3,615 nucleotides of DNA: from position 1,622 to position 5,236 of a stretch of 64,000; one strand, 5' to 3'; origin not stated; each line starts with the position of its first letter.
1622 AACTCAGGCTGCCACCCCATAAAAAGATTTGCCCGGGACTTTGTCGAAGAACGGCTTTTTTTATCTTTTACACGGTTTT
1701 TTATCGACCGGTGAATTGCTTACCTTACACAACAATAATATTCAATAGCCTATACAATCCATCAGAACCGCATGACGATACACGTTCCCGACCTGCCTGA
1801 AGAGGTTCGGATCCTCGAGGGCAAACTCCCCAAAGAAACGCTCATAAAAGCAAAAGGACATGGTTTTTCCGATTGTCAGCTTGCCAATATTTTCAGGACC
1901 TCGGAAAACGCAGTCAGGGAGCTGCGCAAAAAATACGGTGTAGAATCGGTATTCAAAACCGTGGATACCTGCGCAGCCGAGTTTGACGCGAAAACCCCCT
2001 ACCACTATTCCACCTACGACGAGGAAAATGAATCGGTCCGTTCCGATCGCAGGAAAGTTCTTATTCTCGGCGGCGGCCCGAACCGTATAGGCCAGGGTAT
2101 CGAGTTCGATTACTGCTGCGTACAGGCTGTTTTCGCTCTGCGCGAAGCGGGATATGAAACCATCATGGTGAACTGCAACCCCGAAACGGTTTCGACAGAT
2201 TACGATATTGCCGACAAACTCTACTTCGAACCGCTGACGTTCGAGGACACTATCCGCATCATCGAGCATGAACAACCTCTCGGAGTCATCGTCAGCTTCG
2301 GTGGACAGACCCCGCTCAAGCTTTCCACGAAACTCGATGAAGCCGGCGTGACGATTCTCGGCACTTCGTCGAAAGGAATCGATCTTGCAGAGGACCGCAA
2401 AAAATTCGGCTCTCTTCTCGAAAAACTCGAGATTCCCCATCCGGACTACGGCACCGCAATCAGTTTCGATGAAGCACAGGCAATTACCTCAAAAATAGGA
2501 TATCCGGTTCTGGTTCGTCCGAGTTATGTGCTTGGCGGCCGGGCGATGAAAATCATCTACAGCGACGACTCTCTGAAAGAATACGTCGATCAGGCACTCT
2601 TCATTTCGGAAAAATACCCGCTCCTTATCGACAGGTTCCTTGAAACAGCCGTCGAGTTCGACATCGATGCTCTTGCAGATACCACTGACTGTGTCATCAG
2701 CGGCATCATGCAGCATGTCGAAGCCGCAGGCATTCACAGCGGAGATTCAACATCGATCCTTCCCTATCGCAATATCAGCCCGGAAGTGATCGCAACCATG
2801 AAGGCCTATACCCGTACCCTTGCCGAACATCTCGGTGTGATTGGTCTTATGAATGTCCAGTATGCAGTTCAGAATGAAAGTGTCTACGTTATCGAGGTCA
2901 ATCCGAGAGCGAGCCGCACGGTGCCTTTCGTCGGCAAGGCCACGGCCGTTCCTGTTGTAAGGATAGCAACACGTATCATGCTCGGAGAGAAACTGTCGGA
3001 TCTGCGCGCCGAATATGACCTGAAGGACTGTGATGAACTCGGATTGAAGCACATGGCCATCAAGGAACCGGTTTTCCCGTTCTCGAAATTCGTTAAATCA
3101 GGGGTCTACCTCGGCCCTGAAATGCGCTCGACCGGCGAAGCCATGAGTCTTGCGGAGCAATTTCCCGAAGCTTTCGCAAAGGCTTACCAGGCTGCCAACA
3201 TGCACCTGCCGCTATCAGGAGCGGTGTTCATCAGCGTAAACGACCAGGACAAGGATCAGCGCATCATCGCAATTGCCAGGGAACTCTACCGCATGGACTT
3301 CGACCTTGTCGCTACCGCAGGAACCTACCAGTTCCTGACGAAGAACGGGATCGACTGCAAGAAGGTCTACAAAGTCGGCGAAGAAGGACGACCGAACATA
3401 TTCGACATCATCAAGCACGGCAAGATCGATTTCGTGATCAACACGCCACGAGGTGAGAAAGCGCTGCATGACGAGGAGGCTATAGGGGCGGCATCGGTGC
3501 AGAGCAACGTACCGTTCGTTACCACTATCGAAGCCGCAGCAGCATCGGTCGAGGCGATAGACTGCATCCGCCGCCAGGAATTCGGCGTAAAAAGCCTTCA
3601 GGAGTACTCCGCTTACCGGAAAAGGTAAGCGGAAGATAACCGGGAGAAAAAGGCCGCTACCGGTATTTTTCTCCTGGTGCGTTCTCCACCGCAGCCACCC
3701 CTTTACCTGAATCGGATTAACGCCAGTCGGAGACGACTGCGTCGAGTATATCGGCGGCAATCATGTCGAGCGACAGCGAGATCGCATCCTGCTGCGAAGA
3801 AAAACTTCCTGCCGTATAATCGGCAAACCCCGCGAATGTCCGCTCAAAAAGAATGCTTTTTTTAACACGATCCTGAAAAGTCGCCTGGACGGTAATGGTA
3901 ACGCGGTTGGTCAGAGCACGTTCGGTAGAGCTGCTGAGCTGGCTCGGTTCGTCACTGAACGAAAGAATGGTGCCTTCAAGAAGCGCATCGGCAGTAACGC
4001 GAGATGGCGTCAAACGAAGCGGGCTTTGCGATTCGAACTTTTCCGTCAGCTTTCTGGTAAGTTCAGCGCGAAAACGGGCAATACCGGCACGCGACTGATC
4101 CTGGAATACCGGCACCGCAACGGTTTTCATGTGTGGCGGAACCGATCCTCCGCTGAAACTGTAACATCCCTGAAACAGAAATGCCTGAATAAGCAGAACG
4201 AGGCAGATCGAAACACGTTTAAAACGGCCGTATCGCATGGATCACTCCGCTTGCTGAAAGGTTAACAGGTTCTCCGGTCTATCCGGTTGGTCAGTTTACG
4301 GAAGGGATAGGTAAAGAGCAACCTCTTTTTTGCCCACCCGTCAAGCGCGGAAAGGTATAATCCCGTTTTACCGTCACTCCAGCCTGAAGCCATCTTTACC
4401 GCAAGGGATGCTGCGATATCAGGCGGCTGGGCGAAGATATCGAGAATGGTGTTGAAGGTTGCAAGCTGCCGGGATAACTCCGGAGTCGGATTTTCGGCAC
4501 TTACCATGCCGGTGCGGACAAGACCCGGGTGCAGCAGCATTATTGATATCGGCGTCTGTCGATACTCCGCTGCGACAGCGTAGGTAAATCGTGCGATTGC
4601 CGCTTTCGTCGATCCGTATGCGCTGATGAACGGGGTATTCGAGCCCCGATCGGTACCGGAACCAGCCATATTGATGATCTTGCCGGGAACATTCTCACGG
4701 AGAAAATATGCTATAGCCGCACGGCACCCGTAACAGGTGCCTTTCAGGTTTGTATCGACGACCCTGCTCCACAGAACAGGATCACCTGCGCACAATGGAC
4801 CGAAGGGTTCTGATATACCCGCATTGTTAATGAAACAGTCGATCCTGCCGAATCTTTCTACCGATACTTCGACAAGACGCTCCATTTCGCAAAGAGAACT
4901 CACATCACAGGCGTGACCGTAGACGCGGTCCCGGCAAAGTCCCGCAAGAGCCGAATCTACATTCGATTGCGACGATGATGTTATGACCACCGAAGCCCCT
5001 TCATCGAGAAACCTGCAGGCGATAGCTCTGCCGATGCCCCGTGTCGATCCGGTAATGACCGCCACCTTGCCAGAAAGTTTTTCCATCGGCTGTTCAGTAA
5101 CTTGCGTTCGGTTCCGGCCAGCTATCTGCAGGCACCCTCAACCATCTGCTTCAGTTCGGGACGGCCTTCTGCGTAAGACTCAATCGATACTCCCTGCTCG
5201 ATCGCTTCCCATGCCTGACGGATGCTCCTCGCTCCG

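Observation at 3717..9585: Co-directional RuBisCO-like protein cluster (aldolase-SDR fusion, LsrF-type aldolase/thiolase, RLP, SDR): a compact ketose-phosphate pathway with no assigned chemistry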

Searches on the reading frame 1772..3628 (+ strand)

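Call 22: search_protein_families(library=pfam, proteins=[window:1772-3628:+], max_evalue=0.001)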
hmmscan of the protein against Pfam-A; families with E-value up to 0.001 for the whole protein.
window:1772-3628:+ (618 aa): 7 families
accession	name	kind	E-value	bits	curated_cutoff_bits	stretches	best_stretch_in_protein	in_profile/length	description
PF25596.1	CPSase_L_D1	-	9.4e-50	167.8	27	1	93-204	2-117/118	Carbamoyl phosphate synthase preATP-grasp domain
PF02786.22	CPSase_L_D2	-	2.2e-34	119.3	19.8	1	208-409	1-209/211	Carbamoyl-phosphate synthase L chain, ATP binding domain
PF02142.27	MGS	-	1.7e-20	73.4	24.1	1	498-584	2-94/94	MGS-like domain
PF02222.28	ATP-grasp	-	8.3e-09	35.8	27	1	215-380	2-163/179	ATP-grasp domain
PF15632.11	ATPgrasp_Ter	-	2.6e-05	24.4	29.1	1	345-406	51-111/131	ATP-grasp in the biosynthetic pathway with Ter operon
PF02655.19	ATP-grasp_3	-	3.1e-05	24.6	23.2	1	207-380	2-157/160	ATP-grasp domain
PF07478.18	Dala_Dala_lig_C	-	0.00032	20.7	24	1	234-378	27-174/204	D-ala D-ala ligase C-terminus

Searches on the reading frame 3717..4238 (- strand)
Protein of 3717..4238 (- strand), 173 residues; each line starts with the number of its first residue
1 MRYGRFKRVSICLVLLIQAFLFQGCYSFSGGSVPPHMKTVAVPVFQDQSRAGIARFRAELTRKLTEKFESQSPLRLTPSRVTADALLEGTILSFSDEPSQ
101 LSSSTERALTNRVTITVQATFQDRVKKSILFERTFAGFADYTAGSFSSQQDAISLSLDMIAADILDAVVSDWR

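Call 4: search_protein_families(library=pfam, proteins=[window:3717-4238:-])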
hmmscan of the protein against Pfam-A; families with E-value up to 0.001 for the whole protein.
window:3717-4238:- (173 aa): 1 family
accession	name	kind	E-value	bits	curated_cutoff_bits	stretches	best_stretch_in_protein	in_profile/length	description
PF04390.17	LptE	-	2.8e-15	57.4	23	1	37-167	1-117/118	Lipopolysaccharide-assembly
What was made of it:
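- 3717..4238 (-): LptE-like outer-membrane lipoprotein, 173 aa; syntenic but probably a functional passenger. Pfam LptE scores 57 bits (call 4).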

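Call 5: search_protein_families(library=ncbifam, proteins=[window:3717-4238:-])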
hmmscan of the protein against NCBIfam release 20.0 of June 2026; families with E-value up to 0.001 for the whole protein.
window:3717-4238:- (173 aa): 0 families

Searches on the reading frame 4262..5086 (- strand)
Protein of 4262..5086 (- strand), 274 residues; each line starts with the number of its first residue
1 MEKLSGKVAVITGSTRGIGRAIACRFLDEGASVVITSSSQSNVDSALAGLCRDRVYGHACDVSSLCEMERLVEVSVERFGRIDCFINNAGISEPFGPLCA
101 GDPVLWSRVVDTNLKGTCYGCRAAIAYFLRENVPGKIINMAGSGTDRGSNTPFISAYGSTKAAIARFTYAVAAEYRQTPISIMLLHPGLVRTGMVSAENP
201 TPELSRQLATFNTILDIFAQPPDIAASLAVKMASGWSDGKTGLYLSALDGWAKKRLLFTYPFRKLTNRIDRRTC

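Call 4: search_protein_families(library=pfam, proteins=[window:4262-5086:-])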
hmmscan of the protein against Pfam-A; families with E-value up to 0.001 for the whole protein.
window:4262-5086:- (274 aa): 5 families
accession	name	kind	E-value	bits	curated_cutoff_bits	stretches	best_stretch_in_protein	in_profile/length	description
PF00106.31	adh_short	-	8.6e-42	143.3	26.6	1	7-200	1-192/195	short chain dehydrogenase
PF13561.12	adh_short_C2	-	3.6e-35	122.1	27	1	15-245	5-229/236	Enoyl-(Acyl carrier protein) reductase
PF01370.27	Epimerase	-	2.3e-05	24.4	20.9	1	10-186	2-171/240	NAD dependent epimerase/dehydratase family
PF08659.16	KR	-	2.4e-05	24.8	22.6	1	10-93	4-93/180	KR domain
PF23441.1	SDR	-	0.00051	19.9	27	1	3-194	4-198/258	SDR-like rossmann domain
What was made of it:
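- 4262..5086 (-): Classical SDR oxidoreductase ('SDR2'), 274 aa, substrate unknown. Pfam adh_short scores 143 bits (call 4).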

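Call 5: search_protein_families(library=ncbifam, proteins=[window:4262-5086:-])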
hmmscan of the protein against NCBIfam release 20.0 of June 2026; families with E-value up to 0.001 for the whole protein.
window:4262-5086:- (274 aa): 216 families (the best 25 are shown)
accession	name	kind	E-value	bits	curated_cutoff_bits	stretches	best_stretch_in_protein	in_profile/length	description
NF005559.1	PRK07231.1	subfamily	5.5e-45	153.8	215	1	4-229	2-226/249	glucose 1-dehydrogenase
NF004198.0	PRK05653.1-3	equivalog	2.5e-39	135.2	296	1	2-238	3-233/248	3-oxoacyl-ACP reductase FabG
NF052558.1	MBtsdlDhBudC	equivalog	7.6e-39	133.8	270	1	5-230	2-221/250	meso-2,3-butanediol dehydrogenase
NF004791.0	PRK06138.1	equivalog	1.2e-37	129.7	312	1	3-250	2-248/252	SDR family oxidoreductase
NF005806.0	PRK07666.1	equivalog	2.4e-36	125.2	286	1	1-199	2-198/239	3-ketoacyl-ACP reductase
NF005681.0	PRK07478.1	subfamily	5.2e-36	124.3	267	1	1-246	1-244/254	SDR family oxidoreductase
NF006493.1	PRK08936.1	subfamily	1.4e-35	122.8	420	1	3-247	4-246/261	glucose-1-dehydrogenase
NF005594.0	PRK07326.1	equivalog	1.1e-34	120.1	271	1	1-196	1-192/237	SDR family oxidoreductase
NF009466.0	PRK12826.1-2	subfamily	1.3e-34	119.8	222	1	7-228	4-222/248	3-oxoacyl-ACP reductase FabG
NF004526.0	PRK05872.1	subfamily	7.2e-34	117.2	276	1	2-208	6-208/297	short-chain dehydrogenase/reductase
TIGR03971.1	SDR_subfam_1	subfamily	1.5e-32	113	300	1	4-217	1-225/271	mycofactocin-coupled SDR family oxidoreductase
NF005878.0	PRK07825.1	subfamily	2.6e-32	112.3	287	1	2-197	5-194/278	short chain dehydrogenase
NF004514.1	PRK05855.1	equivalog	5.6e-32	111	455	1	3-197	310-503/578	SDR family oxidoreductase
NF004818.0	PRK06172.1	equivalog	1.3e-31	109.8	336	1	2-228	3-228/253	SDR family oxidoreductase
NF052562.1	RADHDNL4305835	equivalog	1.4e-31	109.8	400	1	2-243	3-241/252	NADP-dependent (R)-specific alcohol dehydrogenase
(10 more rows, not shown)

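Call 80: search_solved_structures(query=window:4262-5086:-, max_evalue=1e-20)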
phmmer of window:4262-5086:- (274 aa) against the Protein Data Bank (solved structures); distinct sequences matched with E-value up to 1e-20: 95 (the best 60 are shown).
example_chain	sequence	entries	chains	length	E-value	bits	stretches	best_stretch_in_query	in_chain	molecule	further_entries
1g6k_A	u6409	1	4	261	1.9e-29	106.4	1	3-250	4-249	GLUCOSE 1-DEHYDROGENASE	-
1gco_A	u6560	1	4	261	2.6e-29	105.9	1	3-250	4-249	GLUCOSE DEHYDROGENASE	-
1rwb_A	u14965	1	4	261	3.2e-29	105.7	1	3-249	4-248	Glucose 1-dehydrogenase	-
1gee_A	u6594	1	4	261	3.2e-29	105.7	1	3-249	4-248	GLUCOSE 1-DEHYDROGENASE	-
5ojg_A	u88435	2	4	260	1.2e-28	103.8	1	3-241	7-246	Dehydrogenase/reductase SDR family member 4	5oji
4mow_A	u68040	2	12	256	1.8e-27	100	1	1-245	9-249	Glucose 1-dehydrogenase | Putative glucose 1-dehydrogenase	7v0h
3ay6_A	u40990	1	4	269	1.2e-26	97.2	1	4-253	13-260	Glucose 1-dehydrogenase 4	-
1vl8_A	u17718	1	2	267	1.2e-26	97.2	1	4-251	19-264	Gluconate 5-dehydrogenase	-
7sub_A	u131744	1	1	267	1.3e-26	97.1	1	1-229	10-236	3-oxoacyl-reductase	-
3ay7_A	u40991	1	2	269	1.4e-26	97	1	4-253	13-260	Glucose 1-dehydrogenase 4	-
3aus_A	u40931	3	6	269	1.4e-26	97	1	4-253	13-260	Glucose 1-dehydrogenase 4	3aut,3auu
7pcs_B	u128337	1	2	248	2.9e-26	96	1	5-234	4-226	BbsD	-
8w0n_A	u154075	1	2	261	2.9e-25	92.7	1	4-248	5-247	IRED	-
4wec_A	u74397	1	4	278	3e-25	92.6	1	2-234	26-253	Short chain dehydrogenase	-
2hq1_A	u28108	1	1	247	4e-25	92.2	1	3-244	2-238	Glucose/ribitol dehydrogenase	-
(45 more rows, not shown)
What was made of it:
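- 4262..5086 (-): The best solved relatives are generic, for example glucose 1-dehydrogenase at 106 bits (call 80).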
